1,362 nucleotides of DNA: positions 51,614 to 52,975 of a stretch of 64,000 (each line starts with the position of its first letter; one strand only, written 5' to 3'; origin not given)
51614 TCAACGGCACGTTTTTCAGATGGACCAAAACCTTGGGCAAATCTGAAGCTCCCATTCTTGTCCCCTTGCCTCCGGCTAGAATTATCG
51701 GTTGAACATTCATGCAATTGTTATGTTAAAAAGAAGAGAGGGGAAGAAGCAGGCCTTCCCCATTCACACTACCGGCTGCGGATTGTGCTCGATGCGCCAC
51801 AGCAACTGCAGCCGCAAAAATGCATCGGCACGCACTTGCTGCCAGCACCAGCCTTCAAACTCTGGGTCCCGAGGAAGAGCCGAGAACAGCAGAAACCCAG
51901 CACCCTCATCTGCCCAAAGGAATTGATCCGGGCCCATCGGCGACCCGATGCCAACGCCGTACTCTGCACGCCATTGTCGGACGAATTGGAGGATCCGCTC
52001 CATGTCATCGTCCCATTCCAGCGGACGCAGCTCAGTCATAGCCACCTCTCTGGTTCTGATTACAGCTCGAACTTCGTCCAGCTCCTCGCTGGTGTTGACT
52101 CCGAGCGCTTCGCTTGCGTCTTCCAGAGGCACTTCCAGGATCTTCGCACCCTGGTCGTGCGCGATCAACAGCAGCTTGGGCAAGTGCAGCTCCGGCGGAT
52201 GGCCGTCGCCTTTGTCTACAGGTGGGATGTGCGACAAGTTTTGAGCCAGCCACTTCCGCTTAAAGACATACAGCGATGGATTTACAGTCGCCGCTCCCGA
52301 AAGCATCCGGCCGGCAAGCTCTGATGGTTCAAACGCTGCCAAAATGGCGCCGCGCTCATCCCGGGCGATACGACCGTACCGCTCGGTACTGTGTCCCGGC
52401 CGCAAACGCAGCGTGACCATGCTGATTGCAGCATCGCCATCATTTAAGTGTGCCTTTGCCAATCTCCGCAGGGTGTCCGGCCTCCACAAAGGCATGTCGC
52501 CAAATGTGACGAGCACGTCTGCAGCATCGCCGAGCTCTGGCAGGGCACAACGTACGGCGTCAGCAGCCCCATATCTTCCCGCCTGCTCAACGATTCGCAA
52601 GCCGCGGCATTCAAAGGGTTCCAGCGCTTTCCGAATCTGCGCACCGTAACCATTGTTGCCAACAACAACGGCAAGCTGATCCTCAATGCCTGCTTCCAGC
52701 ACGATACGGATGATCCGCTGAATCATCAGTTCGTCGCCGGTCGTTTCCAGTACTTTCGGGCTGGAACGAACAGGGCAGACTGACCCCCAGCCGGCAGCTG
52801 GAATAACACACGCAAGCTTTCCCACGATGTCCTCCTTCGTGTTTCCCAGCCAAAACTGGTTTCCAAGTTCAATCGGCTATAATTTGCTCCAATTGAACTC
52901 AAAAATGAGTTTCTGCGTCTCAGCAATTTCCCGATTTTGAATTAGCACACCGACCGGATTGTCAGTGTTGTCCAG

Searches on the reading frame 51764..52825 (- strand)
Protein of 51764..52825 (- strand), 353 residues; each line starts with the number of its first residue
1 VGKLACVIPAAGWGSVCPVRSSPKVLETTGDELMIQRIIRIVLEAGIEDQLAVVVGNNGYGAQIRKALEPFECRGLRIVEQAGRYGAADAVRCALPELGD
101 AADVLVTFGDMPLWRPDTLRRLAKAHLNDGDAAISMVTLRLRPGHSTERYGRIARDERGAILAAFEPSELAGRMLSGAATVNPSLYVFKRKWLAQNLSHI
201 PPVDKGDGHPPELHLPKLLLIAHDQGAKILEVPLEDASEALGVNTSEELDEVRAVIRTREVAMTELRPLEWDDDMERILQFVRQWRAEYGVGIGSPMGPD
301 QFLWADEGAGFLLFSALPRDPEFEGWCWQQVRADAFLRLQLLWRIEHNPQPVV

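Call 88: search_protein_families(library=pfam, proteins=[window:51764-52825:-], max_evalue=0.0001)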
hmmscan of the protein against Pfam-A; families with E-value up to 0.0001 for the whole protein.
window:51764-52825:- (353 aa): 2 families
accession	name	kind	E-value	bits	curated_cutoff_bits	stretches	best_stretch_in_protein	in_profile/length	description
PF12804.13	NTP_transf_3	-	7.1e-14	52.7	27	1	7-138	2-123/160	MobA-like NTP transferase domain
PF00483.29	NTP_transferase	-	1.7e-08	34.8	21.2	1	21-204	20-196/245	Nucleotidyl transferase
